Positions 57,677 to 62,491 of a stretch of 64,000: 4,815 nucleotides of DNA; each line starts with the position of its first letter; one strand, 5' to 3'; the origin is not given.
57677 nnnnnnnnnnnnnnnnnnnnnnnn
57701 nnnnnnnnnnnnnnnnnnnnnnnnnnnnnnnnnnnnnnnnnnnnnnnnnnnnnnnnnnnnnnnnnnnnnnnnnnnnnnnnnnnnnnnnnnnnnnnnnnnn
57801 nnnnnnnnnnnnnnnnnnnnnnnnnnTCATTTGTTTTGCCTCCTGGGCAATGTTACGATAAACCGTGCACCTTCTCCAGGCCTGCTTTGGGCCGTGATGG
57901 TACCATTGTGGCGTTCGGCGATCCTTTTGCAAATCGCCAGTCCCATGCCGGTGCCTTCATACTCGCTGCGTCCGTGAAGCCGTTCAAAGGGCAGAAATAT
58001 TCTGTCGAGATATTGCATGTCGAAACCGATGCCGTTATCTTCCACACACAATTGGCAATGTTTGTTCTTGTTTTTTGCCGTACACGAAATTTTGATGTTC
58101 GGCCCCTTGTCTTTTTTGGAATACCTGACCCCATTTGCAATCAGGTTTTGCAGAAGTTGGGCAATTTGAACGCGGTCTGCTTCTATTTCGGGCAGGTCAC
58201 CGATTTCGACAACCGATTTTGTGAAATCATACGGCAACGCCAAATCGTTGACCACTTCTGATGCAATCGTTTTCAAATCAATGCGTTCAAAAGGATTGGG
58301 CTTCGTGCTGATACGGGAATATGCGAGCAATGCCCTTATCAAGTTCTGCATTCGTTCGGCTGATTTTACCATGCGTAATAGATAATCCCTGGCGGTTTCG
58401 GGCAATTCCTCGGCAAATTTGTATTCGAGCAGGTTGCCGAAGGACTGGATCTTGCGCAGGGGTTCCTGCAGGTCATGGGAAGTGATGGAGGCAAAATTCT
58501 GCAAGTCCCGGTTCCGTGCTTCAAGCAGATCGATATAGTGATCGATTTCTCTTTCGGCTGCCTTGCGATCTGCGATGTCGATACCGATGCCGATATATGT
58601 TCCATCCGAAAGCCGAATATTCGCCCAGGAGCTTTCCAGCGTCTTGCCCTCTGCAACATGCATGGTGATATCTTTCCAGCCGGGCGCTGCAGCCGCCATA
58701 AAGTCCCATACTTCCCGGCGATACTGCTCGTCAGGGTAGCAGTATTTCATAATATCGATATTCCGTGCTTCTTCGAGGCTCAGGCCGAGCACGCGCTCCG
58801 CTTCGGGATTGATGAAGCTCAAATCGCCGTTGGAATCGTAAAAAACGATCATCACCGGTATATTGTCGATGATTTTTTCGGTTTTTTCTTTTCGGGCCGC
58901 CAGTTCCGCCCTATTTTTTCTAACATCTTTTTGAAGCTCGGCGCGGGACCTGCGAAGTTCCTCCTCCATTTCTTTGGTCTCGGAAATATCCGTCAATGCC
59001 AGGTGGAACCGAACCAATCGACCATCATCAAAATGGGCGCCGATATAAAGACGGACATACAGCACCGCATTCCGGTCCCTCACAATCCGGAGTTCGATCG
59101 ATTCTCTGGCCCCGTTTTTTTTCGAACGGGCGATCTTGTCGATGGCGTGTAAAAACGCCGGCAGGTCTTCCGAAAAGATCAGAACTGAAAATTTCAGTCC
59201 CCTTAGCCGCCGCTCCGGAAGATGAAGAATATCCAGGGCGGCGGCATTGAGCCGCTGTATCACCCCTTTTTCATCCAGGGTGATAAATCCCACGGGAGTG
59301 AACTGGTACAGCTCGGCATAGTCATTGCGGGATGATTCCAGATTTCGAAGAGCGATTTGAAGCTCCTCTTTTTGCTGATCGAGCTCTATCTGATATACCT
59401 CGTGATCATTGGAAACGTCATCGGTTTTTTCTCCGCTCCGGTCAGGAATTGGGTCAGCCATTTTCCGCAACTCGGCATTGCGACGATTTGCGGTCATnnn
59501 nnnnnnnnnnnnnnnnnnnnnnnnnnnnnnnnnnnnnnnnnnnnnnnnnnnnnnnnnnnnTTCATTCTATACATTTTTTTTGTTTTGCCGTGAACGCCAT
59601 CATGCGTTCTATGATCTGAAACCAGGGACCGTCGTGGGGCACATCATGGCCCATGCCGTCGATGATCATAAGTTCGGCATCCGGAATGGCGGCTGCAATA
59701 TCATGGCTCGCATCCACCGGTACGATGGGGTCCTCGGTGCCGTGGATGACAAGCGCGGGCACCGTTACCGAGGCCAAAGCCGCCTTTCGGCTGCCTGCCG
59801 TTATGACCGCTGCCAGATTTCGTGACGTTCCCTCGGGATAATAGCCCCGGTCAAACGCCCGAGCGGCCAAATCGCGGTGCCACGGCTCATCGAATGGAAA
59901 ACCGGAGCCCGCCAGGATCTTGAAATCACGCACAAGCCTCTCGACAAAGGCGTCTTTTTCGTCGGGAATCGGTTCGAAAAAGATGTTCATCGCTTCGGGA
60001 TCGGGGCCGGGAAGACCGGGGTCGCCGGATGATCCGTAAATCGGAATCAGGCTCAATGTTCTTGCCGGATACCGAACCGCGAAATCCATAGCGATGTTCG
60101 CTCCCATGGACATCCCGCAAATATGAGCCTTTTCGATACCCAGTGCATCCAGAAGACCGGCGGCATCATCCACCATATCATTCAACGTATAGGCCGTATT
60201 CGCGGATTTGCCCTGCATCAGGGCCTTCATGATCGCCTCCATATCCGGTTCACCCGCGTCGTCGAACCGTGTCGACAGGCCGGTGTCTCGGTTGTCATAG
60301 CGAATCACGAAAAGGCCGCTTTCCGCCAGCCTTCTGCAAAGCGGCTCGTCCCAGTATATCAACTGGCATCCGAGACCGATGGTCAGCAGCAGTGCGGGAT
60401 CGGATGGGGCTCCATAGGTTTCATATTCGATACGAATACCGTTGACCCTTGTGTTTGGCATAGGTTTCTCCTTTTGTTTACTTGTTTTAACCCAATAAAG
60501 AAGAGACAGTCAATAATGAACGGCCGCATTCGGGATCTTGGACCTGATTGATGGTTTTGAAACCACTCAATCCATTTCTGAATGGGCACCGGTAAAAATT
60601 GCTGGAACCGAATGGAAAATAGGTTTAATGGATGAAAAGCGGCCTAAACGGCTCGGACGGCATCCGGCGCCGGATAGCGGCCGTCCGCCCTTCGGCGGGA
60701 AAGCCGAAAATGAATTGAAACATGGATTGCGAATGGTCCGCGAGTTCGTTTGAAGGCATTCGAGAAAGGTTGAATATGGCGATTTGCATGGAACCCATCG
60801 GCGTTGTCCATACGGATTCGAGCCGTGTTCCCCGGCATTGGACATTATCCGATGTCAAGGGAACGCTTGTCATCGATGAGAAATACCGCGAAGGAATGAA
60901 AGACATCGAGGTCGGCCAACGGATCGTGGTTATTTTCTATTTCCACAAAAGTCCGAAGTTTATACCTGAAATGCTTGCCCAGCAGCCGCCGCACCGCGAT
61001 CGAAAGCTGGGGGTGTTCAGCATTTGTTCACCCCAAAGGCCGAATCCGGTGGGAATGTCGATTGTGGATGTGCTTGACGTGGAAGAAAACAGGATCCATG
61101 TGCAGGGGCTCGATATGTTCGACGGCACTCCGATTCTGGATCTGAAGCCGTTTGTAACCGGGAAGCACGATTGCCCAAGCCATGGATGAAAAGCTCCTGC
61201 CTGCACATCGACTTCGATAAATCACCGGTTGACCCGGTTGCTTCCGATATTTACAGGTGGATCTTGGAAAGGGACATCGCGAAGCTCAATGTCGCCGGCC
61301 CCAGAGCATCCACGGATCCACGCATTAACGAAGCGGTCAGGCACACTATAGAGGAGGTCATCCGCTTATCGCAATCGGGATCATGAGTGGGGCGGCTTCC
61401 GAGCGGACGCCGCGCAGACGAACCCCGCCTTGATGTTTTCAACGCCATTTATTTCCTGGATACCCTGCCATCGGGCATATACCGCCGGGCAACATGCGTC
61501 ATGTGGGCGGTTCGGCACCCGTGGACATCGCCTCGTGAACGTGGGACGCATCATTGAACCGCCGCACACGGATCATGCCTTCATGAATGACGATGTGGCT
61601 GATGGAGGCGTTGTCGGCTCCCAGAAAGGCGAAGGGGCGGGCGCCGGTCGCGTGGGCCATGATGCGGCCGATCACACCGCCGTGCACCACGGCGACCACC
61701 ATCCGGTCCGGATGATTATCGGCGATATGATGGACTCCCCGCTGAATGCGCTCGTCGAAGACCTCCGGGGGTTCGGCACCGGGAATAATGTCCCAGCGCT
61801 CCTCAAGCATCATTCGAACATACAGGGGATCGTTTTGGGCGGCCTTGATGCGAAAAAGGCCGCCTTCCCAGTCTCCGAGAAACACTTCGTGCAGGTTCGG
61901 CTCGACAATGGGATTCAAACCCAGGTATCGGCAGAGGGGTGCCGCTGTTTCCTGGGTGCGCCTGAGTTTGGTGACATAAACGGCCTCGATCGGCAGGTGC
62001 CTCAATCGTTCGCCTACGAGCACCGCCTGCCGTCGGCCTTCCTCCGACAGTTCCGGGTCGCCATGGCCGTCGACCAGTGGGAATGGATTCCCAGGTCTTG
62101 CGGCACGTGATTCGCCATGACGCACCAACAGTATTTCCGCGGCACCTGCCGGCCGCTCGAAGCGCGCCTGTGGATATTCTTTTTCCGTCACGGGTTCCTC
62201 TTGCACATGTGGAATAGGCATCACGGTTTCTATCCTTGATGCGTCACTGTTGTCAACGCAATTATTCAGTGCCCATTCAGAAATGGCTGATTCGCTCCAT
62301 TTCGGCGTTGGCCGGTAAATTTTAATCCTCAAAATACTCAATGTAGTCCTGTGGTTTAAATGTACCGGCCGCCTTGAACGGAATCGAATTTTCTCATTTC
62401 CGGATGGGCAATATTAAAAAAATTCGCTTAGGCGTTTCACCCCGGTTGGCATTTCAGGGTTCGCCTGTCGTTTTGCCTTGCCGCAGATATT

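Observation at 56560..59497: Selenocysteine-type MsrA with a signal peptide, translationally coupled to a PAS histidine kinase and a bare receiver protein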

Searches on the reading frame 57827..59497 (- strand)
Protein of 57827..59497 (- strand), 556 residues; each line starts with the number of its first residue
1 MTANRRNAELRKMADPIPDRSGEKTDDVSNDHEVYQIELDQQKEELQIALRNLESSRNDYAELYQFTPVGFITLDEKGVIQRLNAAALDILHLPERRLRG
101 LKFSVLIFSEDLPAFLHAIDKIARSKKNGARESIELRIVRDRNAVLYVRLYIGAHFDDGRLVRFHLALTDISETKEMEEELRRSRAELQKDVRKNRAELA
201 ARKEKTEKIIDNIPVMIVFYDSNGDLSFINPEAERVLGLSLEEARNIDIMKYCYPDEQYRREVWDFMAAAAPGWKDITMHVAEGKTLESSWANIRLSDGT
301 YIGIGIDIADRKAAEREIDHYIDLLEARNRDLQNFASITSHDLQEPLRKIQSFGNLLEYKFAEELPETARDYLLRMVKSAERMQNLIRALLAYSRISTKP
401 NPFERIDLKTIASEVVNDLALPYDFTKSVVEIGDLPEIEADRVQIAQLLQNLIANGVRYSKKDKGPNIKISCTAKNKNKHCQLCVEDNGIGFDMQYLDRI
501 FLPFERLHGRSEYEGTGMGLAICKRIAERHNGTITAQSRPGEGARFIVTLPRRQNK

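Call 6: search_protein_families(library=pfam, proteins=[window:57827-59497:-], max_evalue=0.01)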
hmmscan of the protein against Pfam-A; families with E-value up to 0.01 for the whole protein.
window:57827-59497:- (556 aa): 7 families
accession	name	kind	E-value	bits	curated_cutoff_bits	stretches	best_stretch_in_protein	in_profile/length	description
PF02518.31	HATPase_c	-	1e-28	100.4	26.4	1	441-553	2-110/111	Histidine kinase-, DNA gyrase B-, and HSP90-like ATPase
PF00989.32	PAS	-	2.6e-14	53.6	22.6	2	206-260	3-60/113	PAS fold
PF08448.16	PAS_4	-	5e-11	43.2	23.1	2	68-175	5-109/110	PAS fold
PF00512.31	HisKA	-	1.4e-10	41.5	26.9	1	332-397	2-64/66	His Kinase A (phospho-acceptor) domain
PF13188.13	PAS_8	-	3.1e-10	40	21.8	1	205-246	2-43/65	PAS domain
PF13426.13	PAS_9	-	2.6e-09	37.7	27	1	68-173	1-103/103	PAS domain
PF08447.18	PAS_3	-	0.00015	22.4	25.6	0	228-267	3-46/89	PAS fold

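Call 7: search_protein_families(library=ncbifam, proteins=[window:57827-59497:-], max_evalue=0.01)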
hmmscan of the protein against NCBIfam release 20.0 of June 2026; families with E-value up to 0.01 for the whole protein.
window:57827-59497:- (556 aa): 85 families (the best 25 are shown)
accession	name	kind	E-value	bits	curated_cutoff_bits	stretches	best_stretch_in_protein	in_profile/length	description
NF046044.1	PnpS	equivalog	7.2e-50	170.1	400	2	176-551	27-390/390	two-component system histidine kinase PnpS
NF047465.1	hybrid_HK_LvrA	exception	7.1e-46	156.6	1200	1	319-552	587-818/819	hybrid histidine kinase/response regulator LvrA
NF008468.0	PRK11360.1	equivalog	4.6e-42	144.2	646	2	197-555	261-611/616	two-component system sensor histidine kinase AtoS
TIGR02966.1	phoR_proteo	equivalog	5.8e-42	143.9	334.2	1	201-549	3-332/333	phosphate regulon sensor histidine kinase PhoR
NF047874.1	MASE3_PAS_HK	subfamily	9.5e-38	130.4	560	2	189-554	250-627/655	MASE3 domain-containing sensor histidine kinase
NF041880.1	EPS_EpsF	equivalog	2.5e-37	128.5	900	1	194-551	133-492/492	response regulator EpsF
NF033092.0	HK_WalK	equivalog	2.8e-37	128.6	725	1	181-551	235-593/594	cell wall metabolism sensor histidine kinase WalK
NF045595.1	HK_scytonemin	equivalog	1.7e-31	109.4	865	1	36-553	133-636/637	scytonemin biosynthesis sensor histidine kinase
NF006800.0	PRK09303.1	equivalog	2.4e-29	102.5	342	1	336-552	155-377/383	histidine kinase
NF041947.1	LuxQ_Vibrio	equivalog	4.4e-29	100.9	1200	1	199-553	344-697/843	quorum-sensing autoinducer 2 sensor kinase/phosphatase LuxQ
NF040691.1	MtrAB_MtrB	equivalog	8.2e-29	101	450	1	318-555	257-495/507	MtrAB system histidine kinase MtrB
NF041735.1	hist_kin_RppB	equivalog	5.4e-27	94.7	400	1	330-551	214-438/438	two-component system sensor histidine kinase RppB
TIGR02956.1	TMAO_torS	equivalog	9.1e-27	93.5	676.5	1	333-553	465-683/967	TMAO reductase system sensor histidine kinase/response regulator TorS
NF007004.0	PRK09467.1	equivalog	1.9e-26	92.9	415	1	339-553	239-437/440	two-component system sensor histidine kinase EnvZ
NF033093.1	HK_VicK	exception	1.9e-26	92.7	680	1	180-553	70-436/448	cell wall metabolism sensor histidine kinase VicK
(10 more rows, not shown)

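Call 36: find_homologous_proteins(query=window:57830-59497:-, max_evalue=1e-30)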
Query window:57830-59497:- (556 aa): 6604 proteins with E <= 1e-30 among 8000 candidates; the best 120 are listed.
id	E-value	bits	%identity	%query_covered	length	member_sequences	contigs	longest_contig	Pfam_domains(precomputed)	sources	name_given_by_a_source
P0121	0.0e+0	1239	100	100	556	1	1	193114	PF13426.14,PF13188.14,PF08448.17,PF02518.32,PF00512.32,PF00989.32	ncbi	ncbi:MAG: ATP-binding protein [Desulfobacterales bacterium]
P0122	9.1e-163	561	62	72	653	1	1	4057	PF08447.19,PF13426.14,PF13188.14,PF08448.17,PF02518.32,PF00512.32,PF00989.32,PF14598.13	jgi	jgi:PAS domain S-box-containing protein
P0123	7.2e-140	485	56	68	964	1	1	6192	PF08447.19,PF13426.14,PF13188.14,PF13185.13,PF08448.17,PF02518.32,PF00512.32,PF00989.32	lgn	-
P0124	3.4e-137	476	56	69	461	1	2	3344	PF13188.14,PF08448.17,PF02518.32,PF00512.32,PF00989.32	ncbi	-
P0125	3.1e-136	473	52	44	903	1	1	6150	PF13426.14,PF13188.14,PF12860.14,PF24820.2,PF08448.17,PF02518.32,PF00512.32,PF00989.32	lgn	-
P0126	2.9e-134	467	41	62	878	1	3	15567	PF08447.19,PF13426.14,PF13188.14,PF24820.2,PF08448.17,PF02518.32,PF00512.32,PF00989.32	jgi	jgi:PAS domain S-box-containing protein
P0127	2.7e-130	454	39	63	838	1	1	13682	PF13426.14,PF13188.14,PF08448.17,PF02518.32,PF00512.32,PF00989.32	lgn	-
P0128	5.9e-130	452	54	69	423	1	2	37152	PF02518.32,PF00512.32,PF00989.32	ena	-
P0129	1.1e-129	452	52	42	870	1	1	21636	PF13426.14,PF13188.14,PF24820.2,PF08448.17,PF02518.32,PF00512.32,PF00989.32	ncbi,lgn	-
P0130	1.9e-128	447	44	94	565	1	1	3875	PF13426.14,PF13188.14,PF08448.17,PF02518.32,PF00512.32,PF00989.32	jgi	jgi:PAS domain S-box-containing protein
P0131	6.9e-127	442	44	94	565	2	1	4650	PF13426.14,PF13188.14,PF08448.17,PF02518.32,PF00512.32,PF00989.32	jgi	jgi:PAS domain S-box-containing protein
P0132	2.7e-126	440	39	63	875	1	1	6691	PF13426.14,PF24820.2,PF08448.17,PF02518.32,PF00512.32,PF00989.32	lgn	-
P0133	1.5e-124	435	51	42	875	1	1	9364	PF13426.14,PF13188.14,PF24820.2,PF08448.17,PF02518.32,PF00512.32,PF00989.32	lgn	-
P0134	4.4e-114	400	49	70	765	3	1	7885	PF13188.14,PF12860.14,PF08448.17,PF02518.32,PF17159.11,PF00512.32,PF00989.32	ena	-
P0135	2.3e-113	398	52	64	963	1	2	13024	PF00672.31,PF13188.14,PF13185.13,PF02743.25,PF02518.32,PF00512.32,PF00989.32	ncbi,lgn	-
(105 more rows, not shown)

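Call 37: find_encoding_contigs(protein=P0122, flank=4000, max_places=2)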
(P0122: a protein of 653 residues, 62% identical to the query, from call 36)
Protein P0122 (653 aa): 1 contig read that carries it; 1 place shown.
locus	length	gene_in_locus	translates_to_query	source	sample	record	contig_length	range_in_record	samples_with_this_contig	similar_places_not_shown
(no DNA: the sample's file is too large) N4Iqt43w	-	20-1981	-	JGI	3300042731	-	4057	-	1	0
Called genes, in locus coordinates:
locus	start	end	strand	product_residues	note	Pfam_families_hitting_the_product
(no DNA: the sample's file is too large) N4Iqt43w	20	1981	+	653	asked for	PF00989:PAS, PF08448:PAS_4 (weak), PF13426:PAS_9, PF00989:PAS (weak), PF08447:PAS_3, PF13426:PAS_9, PF00512:HisKA, PF02518:HATPase_c, +3 more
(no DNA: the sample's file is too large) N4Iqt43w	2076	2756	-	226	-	-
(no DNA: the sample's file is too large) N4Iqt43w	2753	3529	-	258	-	-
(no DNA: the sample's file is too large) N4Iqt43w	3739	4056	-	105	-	?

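Call 38: find_encoding_contigs(protein=P0128, flank=4000, max_places=2)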
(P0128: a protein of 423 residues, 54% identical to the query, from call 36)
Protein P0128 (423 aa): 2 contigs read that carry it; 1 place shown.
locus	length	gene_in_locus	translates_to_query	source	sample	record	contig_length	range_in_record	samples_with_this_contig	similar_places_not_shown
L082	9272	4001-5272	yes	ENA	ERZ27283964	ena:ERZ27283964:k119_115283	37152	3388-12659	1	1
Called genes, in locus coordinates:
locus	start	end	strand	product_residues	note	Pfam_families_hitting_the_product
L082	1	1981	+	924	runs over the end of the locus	PF00128:Alpha-amylase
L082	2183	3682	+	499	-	PF02446:Glyco_hydro_77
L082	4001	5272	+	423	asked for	PF00989:PAS (weak), PF00512:HisKA, PF02518:HATPase_c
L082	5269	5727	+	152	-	PF00072:Response_reg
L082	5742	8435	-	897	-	PF00690:Cation_ATPase_N, PF00122:E1-E2_ATPase, PF00702:Hydrolase, PF13246:Cation_ATPase, PF00689:Cation_ATPase_C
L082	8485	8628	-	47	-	-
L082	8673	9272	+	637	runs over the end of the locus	PF00012:HSP70, PF06723:MreB_Mbl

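Call 39: find_encoding_contigs(protein=P0131, flank=4000, max_places=2)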
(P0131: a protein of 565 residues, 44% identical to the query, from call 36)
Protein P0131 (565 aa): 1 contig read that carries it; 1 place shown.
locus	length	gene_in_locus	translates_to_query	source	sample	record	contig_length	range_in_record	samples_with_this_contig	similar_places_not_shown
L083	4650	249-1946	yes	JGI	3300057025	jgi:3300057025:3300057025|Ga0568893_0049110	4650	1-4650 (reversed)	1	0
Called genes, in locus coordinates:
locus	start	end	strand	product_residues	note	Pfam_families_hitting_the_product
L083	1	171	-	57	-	?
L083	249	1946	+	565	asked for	PF00989:PAS, PF13188:PAS_8 (faint), PF08448:PAS_4, PF13426:PAS_9 (weak), PF00989:PAS (weak), PF00512:HisKA, PF02518:HATPase_c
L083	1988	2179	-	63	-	-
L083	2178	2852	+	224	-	PF13384:HTH_23 (faint), PF00072:Response_reg, PF00196:GerE, PF08281:Sigma70_r4_2 (weak)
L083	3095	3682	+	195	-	PF00072:Response_reg (weak)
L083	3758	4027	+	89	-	-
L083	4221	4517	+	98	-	-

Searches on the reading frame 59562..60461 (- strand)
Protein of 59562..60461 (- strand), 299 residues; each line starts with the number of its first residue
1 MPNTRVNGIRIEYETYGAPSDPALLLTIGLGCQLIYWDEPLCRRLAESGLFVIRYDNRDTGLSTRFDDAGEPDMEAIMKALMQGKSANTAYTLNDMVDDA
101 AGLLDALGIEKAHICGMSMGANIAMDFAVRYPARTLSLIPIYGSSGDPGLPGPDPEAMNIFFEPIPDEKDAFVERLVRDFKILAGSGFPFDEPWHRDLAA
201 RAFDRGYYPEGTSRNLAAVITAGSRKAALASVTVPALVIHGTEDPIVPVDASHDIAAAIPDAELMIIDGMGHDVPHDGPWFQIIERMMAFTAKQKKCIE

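Call 20: search_protein_families(library=pfam, proteins=[window:59562-60461:-], max_evalue=0.001)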
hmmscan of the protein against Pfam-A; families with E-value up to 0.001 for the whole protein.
window:59562-60461:- (299 aa): 5 families
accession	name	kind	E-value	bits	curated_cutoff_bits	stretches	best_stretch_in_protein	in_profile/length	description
PF00561.26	Abhydrolase_1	-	1.6e-17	64.4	25.8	1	29-279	8-245/245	alpha/beta hydrolase fold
PF12146.15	Hydrolase_4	-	8.3e-16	58.4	27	1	40-277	22-237/239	Serine aminopeptidase, S33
PF12697.13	Abhydrolase_6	-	5.2e-14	53.9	26.3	1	37-277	14-208/217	Alpha/beta hydrolase family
PF01738.24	DLH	-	3.6e-06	27.2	21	0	42-145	34-131/217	Dienelactone hydrolase family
PF08386.16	Abhydrolase_4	-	0.00015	22.3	21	1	228-274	29-75/103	TAP-like protein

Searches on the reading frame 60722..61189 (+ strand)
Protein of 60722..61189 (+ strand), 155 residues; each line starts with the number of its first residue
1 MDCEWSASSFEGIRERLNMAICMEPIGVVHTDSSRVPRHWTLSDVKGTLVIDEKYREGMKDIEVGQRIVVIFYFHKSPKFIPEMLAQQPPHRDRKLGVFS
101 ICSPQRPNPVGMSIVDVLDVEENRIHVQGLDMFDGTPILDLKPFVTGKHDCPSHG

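Call 20: search_protein_families(library=pfam, proteins=[window:60722-61189:+], max_evalue=0.001)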
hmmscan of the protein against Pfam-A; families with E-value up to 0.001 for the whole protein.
window:60722-61189:+ (155 aa): 1 family
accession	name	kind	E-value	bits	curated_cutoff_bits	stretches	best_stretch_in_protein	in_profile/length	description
PF01980.22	TrmO_N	-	6.2e-29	101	26.8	1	36-146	2-113/116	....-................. O N-terminal domain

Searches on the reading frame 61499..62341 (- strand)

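Call 20: search_protein_families(library=pfam, proteins=[window:61499-62341:-], max_evalue=0.001)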
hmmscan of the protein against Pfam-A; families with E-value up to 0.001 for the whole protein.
window:61499-62341:- (280 aa): 1 family
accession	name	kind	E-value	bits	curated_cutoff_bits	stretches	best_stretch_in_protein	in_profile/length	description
PF00300.27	His_Phos_1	-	3.9e-42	144.6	21.7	1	70-264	1-193/194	Histidine phosphatase superfamily (branch 1)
